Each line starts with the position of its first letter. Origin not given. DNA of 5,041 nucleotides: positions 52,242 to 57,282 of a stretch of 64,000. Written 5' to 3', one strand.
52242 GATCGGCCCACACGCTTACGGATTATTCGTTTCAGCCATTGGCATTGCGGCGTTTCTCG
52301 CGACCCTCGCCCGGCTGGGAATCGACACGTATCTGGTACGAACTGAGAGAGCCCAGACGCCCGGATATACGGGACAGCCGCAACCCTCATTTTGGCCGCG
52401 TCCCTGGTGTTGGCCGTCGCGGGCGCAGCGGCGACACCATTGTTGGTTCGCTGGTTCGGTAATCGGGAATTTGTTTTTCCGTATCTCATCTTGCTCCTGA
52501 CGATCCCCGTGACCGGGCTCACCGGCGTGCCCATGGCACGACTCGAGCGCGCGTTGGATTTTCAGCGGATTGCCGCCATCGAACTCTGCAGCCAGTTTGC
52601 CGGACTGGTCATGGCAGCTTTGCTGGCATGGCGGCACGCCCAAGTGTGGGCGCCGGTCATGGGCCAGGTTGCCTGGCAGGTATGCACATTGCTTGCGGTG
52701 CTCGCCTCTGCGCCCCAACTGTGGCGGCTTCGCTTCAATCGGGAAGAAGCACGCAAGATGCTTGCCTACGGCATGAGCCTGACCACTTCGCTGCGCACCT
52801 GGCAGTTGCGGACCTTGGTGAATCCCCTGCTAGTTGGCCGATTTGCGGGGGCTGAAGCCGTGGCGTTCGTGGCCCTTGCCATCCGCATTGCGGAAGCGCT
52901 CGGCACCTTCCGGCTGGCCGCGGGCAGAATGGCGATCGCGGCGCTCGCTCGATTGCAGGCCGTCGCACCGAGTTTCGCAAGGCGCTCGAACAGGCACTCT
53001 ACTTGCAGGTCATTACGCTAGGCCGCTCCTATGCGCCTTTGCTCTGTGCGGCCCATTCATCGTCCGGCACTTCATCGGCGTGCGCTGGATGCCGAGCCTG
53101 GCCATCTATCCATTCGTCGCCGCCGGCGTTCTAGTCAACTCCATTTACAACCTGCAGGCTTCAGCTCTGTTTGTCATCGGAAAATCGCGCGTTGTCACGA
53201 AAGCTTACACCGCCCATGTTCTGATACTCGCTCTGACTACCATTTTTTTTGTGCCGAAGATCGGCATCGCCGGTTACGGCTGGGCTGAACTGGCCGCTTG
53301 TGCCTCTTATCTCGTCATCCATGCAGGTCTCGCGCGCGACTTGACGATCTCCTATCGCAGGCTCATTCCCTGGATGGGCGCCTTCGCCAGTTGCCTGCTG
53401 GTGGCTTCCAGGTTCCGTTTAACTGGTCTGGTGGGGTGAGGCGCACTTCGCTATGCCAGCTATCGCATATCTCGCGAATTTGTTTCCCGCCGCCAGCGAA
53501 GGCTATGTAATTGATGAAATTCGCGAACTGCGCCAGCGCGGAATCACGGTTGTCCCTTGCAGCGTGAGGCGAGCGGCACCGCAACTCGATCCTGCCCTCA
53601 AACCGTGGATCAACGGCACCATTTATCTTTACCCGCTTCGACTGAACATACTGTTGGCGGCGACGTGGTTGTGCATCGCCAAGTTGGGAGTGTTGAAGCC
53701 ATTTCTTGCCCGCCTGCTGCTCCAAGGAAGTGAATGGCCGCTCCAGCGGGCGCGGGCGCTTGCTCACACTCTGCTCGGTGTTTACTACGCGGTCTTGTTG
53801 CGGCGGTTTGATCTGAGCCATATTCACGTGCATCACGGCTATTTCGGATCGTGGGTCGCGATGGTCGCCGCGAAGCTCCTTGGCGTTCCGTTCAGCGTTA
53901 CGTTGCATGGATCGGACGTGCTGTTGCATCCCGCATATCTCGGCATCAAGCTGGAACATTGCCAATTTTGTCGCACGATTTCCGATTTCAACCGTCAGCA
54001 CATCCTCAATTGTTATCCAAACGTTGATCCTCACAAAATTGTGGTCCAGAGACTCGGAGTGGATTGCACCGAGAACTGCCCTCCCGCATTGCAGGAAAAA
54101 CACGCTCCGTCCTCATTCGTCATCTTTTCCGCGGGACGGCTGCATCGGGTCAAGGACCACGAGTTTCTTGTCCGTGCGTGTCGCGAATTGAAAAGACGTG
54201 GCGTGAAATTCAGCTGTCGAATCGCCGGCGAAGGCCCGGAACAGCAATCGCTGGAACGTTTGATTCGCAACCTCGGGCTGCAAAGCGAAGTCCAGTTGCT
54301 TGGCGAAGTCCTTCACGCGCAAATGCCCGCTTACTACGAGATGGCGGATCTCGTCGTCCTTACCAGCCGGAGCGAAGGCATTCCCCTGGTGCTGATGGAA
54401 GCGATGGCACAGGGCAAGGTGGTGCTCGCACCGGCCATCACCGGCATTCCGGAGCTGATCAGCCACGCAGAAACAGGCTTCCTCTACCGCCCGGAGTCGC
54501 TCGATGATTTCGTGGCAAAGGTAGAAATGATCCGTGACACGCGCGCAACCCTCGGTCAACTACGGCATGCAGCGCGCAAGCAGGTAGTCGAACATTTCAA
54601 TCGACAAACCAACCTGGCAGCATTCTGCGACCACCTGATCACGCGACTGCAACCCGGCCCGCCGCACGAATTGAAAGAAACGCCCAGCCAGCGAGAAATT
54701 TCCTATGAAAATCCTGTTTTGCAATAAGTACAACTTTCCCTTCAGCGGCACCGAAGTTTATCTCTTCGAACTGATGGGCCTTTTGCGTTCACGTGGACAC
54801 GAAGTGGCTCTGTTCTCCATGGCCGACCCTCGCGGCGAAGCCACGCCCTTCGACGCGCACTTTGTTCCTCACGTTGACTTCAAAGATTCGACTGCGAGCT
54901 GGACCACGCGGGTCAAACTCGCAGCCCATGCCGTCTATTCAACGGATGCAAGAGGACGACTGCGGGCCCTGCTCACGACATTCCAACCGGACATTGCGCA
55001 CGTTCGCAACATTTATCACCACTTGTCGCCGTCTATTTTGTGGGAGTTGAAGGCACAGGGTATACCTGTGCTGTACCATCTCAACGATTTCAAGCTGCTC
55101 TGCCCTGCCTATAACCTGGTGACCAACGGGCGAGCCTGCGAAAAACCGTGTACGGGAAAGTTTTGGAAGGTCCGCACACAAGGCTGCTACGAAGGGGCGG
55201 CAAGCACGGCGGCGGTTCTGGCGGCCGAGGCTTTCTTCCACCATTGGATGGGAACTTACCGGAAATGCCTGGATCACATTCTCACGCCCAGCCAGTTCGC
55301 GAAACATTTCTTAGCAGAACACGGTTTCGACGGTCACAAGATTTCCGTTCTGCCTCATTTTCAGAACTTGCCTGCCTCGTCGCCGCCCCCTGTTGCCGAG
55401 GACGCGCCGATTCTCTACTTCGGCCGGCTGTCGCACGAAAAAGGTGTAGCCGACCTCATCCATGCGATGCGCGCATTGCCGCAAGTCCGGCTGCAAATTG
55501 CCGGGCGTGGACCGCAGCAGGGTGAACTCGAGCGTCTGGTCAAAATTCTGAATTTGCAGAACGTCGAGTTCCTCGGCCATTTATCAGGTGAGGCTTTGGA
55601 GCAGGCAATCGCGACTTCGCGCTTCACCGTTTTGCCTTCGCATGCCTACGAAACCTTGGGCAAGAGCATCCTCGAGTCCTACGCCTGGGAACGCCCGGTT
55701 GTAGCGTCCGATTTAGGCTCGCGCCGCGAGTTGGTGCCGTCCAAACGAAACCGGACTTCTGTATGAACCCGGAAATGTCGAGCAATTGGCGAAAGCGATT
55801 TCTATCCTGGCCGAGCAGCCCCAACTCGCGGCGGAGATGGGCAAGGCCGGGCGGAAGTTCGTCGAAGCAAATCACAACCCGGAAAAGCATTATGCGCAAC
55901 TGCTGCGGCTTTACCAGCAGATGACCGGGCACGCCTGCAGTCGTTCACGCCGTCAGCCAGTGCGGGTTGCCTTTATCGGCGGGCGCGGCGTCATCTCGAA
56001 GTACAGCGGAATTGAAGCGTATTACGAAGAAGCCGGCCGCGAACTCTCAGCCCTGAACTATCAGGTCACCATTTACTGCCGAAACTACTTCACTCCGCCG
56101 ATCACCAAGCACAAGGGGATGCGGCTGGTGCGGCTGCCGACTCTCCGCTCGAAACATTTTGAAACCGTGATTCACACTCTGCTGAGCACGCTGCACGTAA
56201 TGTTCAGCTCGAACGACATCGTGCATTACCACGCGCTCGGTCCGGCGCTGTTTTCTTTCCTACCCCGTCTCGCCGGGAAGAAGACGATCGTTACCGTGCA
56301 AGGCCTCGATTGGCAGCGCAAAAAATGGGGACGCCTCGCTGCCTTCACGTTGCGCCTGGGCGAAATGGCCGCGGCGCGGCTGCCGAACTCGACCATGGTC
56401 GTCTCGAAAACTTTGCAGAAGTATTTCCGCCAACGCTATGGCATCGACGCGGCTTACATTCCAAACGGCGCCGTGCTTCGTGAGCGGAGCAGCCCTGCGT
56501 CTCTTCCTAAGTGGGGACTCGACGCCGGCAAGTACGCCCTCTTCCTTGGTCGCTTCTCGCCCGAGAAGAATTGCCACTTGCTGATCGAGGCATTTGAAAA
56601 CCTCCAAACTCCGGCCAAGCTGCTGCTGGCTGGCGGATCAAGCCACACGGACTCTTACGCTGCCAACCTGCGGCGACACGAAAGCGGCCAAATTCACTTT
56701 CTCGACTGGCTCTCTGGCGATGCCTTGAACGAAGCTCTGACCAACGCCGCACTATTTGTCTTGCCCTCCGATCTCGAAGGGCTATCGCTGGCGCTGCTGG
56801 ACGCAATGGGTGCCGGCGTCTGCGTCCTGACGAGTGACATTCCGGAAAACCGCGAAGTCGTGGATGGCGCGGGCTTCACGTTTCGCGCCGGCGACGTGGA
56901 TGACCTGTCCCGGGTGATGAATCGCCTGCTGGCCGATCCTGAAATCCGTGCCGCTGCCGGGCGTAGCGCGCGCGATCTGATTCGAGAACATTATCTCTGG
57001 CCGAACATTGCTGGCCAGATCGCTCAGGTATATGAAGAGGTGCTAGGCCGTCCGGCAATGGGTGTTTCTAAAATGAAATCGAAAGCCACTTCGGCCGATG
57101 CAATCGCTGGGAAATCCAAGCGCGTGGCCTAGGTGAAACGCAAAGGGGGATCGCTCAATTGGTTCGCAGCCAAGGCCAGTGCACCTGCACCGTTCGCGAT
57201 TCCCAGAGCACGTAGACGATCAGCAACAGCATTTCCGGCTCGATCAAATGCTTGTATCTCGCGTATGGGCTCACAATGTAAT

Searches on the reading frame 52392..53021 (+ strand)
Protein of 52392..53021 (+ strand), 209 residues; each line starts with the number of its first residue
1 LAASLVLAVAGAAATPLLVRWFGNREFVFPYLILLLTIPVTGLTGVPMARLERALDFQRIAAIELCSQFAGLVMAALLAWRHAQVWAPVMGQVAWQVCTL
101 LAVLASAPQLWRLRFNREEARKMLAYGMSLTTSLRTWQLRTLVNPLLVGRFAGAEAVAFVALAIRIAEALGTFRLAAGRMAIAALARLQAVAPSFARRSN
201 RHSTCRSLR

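Call 10: search_protein_families(library=pfam, proteins=[window:52392-53021:+], max_evalue=0.001)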
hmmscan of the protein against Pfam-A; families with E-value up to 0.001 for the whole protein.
window:52392-53021:+ (209 aa): 2 families
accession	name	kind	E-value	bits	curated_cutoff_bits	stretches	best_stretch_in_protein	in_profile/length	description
PF13440.11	Polysacc_synt_3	-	7e-23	81.7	23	1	2-189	56-244/293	Polysaccharide biosynthesis protein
PF01943.22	Polysacc_synt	-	5.6e-13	49.4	28.2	1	5-170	85-254/274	Polysaccharide biosynthesis protein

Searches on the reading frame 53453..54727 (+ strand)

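Call 38: search_protein_families(library=ncbifam, proteins=[window:53453-54727:+], max_evalue=0.00001)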
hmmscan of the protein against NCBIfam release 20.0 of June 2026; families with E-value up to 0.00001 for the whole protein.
window:53453-54727:+ (424 aa): 30 families (the best 25 are shown)
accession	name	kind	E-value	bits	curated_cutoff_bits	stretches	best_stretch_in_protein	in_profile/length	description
NF041876.1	EPS_EpsE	equivalog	3.4e-58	197.8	400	1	4-386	1-384/389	exopolysaccharide biosynthesis GT4 family glycosyltransferase EpsE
NF038229.1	Glyco4_Geo_Pelo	equivalog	5.1e-31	107.9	400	1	118-387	53-325/338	GPMC system family 4 glycosyltransferase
TIGR03999.1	thiol_BshA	equivalog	1.5e-27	96.5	273.7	1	116-389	80-364/375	N-acetyl-alpha-D-glucosaminyl L-malate synthase BshA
TIGR03088.1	stp2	hypoth_equivalog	3.3e-27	95.5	409.05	1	190-391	156-366/374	TIGR03088 family PEP-CTERM/XrtA system glycosyltransferase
TIGR04063.1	stp3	hypoth_equivalog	2.6e-25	89.1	442.05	1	220-391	212-388/397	TIGR04063 family PEP-CTERM/XrtA system glycosyltransferase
TIGR04005.1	wcaL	equivalog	1.4e-24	86.7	537.6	1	192-386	195-394/406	colanic acid biosynthesis glycosyltransferase WcaL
NF047684.1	TeichurnBiosyTuaC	equivalog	1.1e-22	80.5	550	1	223-391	221-382/391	teichuronic acid biosynthesis protein TuaC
TIGR02149.1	glgA_Coryne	subfamily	5.4e-19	68.6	302.4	1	173-384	148-376/391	glycogen synthase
TIGR03449.1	mycothiol_MshA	equivalog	1.5e-15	57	462.5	1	182-376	177-382/406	D-inositol-3-phosphate glycosyltransferase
NF050063.1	ProtGlycPglJ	equivalog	2.8e-14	53.1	500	1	213-380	186-349/363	N-acetylgalactosamine-N,N'-diacetylbacillosaminyl-diphospho-undecaprenol 4-alpha-N-acetylgalactosaminyltransferase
NF049988.1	MGlcDAGSynMgs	equivalog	6.8e-14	52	400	1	221-384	213-374/398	alpha-monoglucosyldiacylglycerol synthase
NF041010.1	glycosy_Agl16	equivalog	1.5e-13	50.4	575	1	173-364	137-319/352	glycosylation protein Agl16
NF047880.1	glyco_SdgA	exception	7.7e-13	47.8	800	1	195-386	290-478/488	serine-aspartate repeat adhesin O-glycosyltransferase SdgA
NF012028.0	PRK15484.1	subfamily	1e-12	47.9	618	1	218-386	190-366/380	lipopolysaccharide N-acetylglucosaminyltransferase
NF053787.1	GlcN_PG_synth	equivalog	1.3e-12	47.2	480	1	120-395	82-356/361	N-acetylglucosaminyl phosphatidylglycerol synthase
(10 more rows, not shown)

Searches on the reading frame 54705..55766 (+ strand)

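Call 38: search_protein_families(library=ncbifam, proteins=[window:54705-55766:+], max_evalue=0.00001)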
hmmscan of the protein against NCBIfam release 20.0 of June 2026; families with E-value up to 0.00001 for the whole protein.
window:54705-55766:+ (353 aa): 10 families
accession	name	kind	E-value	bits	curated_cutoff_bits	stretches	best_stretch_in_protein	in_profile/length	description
NF041876.1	EPS_EpsE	equivalog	1.1e-15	57.8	400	1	224-348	205-338/389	exopolysaccharide biosynthesis GT4 family glycosyltransferase EpsE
NF047684.1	TeichurnBiosyTuaC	equivalog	1.3e-10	40.8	550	1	236-347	222-331/391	teichuronic acid biosynthesis protein TuaC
NF053513.1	Gtran_IagA_BgsA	equivalog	7.8e-10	38.3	460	1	236-337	164-267/333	LTA glycolipid anchor biosynthesis glycosyltransferase, IagA/BgsA family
TIGR04157.1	glyco_rSAM_CFB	subfamily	1.9e-08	33.8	400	1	232-346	226-341/406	TIGR04157 family glycosyltransferase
TIGR03999.1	thiol_BshA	equivalog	2.4e-08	33.3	273.7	1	250-346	219-313/375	N-acetyl-alpha-D-glucosaminyl L-malate synthase BshA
TIGR03088.1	stp2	hypoth_equivalog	3.9e-08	32.7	409.05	1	248-346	209-313/374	TIGR03088 family PEP-CTERM/XrtA system glycosyltransferase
TIGR04063.1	stp3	hypoth_equivalog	5.6e-08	32.1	442.05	0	238-346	218-335/397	TIGR04063 family PEP-CTERM/XrtA system glycosyltransferase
NF041010.1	glycosy_Agl16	equivalog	3e-07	29.6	575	1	187-336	132-284/352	glycosylation protein Agl16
TIGR02149.1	glgA_Coryne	subfamily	9.7e-07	28.2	302.4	1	235-345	206-323/391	glycogen synthase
NF047880.1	glyco_SdgA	exception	3.2e-06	26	800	1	240-337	322-421/488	serine-aspartate repeat adhesin O-glycosyltransferase SdgA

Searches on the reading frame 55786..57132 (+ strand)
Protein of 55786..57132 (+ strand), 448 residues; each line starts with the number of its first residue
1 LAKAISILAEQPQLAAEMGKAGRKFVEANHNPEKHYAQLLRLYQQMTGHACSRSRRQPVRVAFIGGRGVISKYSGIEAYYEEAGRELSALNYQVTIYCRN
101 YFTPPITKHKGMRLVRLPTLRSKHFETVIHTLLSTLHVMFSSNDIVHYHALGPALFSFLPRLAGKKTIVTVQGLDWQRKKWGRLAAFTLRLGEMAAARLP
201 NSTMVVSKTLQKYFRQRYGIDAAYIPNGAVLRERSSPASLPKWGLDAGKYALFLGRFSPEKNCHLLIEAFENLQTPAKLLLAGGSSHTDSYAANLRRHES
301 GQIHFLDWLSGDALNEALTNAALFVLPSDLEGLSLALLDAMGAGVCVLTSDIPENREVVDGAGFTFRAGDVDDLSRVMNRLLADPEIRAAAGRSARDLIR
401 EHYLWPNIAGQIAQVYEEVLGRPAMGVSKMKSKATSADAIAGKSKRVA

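Call 38: search_protein_families(library=ncbifam, proteins=[window:55786-57132:+], max_evalue=0.00001)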
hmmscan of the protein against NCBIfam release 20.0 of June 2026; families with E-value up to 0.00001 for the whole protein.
window:55786-57132:+ (448 aa): 23 families
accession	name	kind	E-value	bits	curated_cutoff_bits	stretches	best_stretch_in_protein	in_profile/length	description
NF038229.1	Glyco4_Geo_Pelo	equivalog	1.5e-22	80.1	400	1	168-420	83-337/338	GPMC system family 4 glycosyltransferase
TIGR02149.1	glgA_Coryne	subfamily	2.5e-22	79.6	302.4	1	123-420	62-391/391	glycogen synthase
TIGR04047.1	MSMEG_0565_glyc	hypoth_equivalog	6.1e-22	78.2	259.85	1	195-417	134-372/373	MSMEG_0565 family glycosyltransferase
NF038295.1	EPS_HpsP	equivalog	4.9e-21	75.2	550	1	212-419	166-387/388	hormogonium polysaccharide biosynthesis glycosyltransferase HpsP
TIGR03088.1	stp2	hypoth_equivalog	1.6e-19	70.2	409.05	1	204-420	141-374/374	TIGR03088 family PEP-CTERM/XrtA system glycosyltransferase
NF053787.1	GlcN_PG_synth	equivalog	1.7e-18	66.6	480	1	248-420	197-360/361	N-acetylglucosaminyl phosphatidylglycerol synthase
NF046071.1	B1-4RhmsylTfaseCps2T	equivalog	3.6e-17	62.3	500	1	61-413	4-381/384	beta 1-4 rhamnosyltransferase Cps2T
NF041876.1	EPS_EpsE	equivalog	3.6e-16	59.4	400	1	253-403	219-380/389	exopolysaccharide biosynthesis GT4 family glycosyltransferase EpsE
TIGR03999.1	thiol_BshA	equivalog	1.4e-15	57.2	273.7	1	255-420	206-374/375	N-acetyl-alpha-D-glucosaminyl L-malate synthase BshA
TIGR04063.1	stp3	hypoth_equivalog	4.1e-12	45.7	442.05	1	238-420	203-396/397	TIGR04063 family PEP-CTERM/XrtA system glycosyltransferase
NF041010.1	glycosy_Agl16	equivalog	4.8e-12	45.4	575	1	247-419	178-351/352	glycosylation protein Agl16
NF041879.1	EPS_EpsH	equivalog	9.7e-12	44.3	800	1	207-424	197-421/431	exopolysaccharide biosynthesis glycosyltransferase EpsH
NF012028.0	PRK15484.1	subfamily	2.1e-11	43.5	618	1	204-415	144-374/380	lipopolysaccharide N-acetylglucosaminyltransferase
NF038298.1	EPS_HpsO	equivalog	2.6e-10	39.6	575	1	253-419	206-387/388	hormogonium polysaccharide biosynthesis glycosyltransferase HpsO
TIGR04348.1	TIGR04348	equivalog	1.2e-09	37.6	300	1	251-389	140-282/310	selenoneine biosynthesis selenosugar synthase SenB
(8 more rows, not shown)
